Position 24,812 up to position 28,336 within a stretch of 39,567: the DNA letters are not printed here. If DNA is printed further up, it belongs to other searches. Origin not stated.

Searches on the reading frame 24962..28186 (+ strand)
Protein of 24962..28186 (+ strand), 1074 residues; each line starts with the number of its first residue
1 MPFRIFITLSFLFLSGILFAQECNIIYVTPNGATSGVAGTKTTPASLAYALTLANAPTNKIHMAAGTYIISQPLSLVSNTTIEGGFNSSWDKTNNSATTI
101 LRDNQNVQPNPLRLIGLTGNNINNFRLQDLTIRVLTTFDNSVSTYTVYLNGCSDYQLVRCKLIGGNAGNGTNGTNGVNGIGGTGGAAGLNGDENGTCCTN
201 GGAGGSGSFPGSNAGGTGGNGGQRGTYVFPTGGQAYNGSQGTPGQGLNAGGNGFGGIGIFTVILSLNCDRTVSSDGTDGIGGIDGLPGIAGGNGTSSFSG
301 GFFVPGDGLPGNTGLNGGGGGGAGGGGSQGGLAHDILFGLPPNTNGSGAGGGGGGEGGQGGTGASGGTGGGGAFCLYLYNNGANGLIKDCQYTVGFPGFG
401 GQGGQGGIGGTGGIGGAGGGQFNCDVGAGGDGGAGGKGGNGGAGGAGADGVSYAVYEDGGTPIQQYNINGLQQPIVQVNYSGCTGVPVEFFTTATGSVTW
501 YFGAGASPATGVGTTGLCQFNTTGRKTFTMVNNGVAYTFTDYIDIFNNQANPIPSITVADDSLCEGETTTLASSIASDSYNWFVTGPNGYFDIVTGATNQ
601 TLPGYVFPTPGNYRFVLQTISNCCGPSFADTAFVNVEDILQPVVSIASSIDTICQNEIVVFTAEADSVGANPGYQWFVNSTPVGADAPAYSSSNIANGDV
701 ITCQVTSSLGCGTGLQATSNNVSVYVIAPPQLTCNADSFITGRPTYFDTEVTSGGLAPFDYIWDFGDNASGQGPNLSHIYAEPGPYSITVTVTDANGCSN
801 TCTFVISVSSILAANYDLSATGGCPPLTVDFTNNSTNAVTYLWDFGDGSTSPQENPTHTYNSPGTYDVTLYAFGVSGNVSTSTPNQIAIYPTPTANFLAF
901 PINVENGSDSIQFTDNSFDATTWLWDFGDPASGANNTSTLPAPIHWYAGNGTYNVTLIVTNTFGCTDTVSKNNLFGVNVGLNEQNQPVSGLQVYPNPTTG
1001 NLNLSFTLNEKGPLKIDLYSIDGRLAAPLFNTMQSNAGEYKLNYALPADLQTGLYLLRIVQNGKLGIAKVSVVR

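Call 6: search_protein_families(library=pfam, proteins=[window:24962-28186:+], max_evalue=1)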
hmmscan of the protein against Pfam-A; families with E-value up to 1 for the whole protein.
window:24962-28186:+ (1074 aa): 10 families
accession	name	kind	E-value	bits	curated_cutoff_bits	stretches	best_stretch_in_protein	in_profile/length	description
PF18911.6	PKD_4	-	1.2e-44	150.7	27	3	729-807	3-84/85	PKD domain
PF00801.26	PKD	-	4.6e-32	110.3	23.5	3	819-884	7-77/80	PKD domain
PF18962.6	Por_Secre_tail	-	3.1e-09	37.4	27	1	993-1069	1-72/75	Secretion system C-terminal sorting domain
PF08329.16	ChitinaseA_N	-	0.0025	17.9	21.2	0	780-808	79-107/133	Chitinase A, N-terminal domain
PF05345.18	He_PIG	-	0.02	15.7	24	1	781-809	68-96/96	Putative Ig domain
PF16820.11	PKD_3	-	0.036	14.4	26.3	0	834-872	29-66/68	PKD-like domain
PF15418.12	DUF4625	-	0.08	13.7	27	0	781-807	103-129/131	Domain of unknown function (DUF4625)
PF18981.6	InlK_D3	-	0.21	12.1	25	0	861-882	47-68/75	Internalin K domain (D3/D4)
PF12733.13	Cadherin-like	-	0.55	11.2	24.2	0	774-808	53-86/89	Cadherin-like beta sandwich domain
PF22352.2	K319L-like_PKD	-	0.79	10.2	27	0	770-808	48-84/84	K319L-like, PKD domain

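Call 7: search_protein_families(library=ncbifam, proteins=[window:24962-28186:+], max_evalue=1)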
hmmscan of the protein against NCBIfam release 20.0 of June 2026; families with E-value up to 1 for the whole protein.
window:24962-28186:+ (1074 aa): 4 families
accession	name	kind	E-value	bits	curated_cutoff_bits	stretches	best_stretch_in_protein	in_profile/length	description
TIGR00864.1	PCC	subfamily_domain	8.5e-14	49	1861.4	2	758-876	1337-1463/2700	polycystin cation channel protein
TIGR04183.1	Por_Secre_tail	domain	2.6e-08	33.7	23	1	993-1066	1-65/72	T9SS type A sorting domain-containing protein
NF058578.1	CPR_pilus_PamR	equivalog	2.6e-07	29.8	300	1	753-805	175-235/297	pilus system RbmA-like protein PamR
NF038113.1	T9SSA_dep_M36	equivalog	1.1e-05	23.8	885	1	978-1064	782-860/869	T9SS-dependent M36 family metallopeptidase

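Call 74: find_encoding_contigs(protein=window:24962-28186:+, flank=2000, max_places=4)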
Protein window:24962-28186:+ (1074 aa): no gene with exactly this product is on record in the collection.
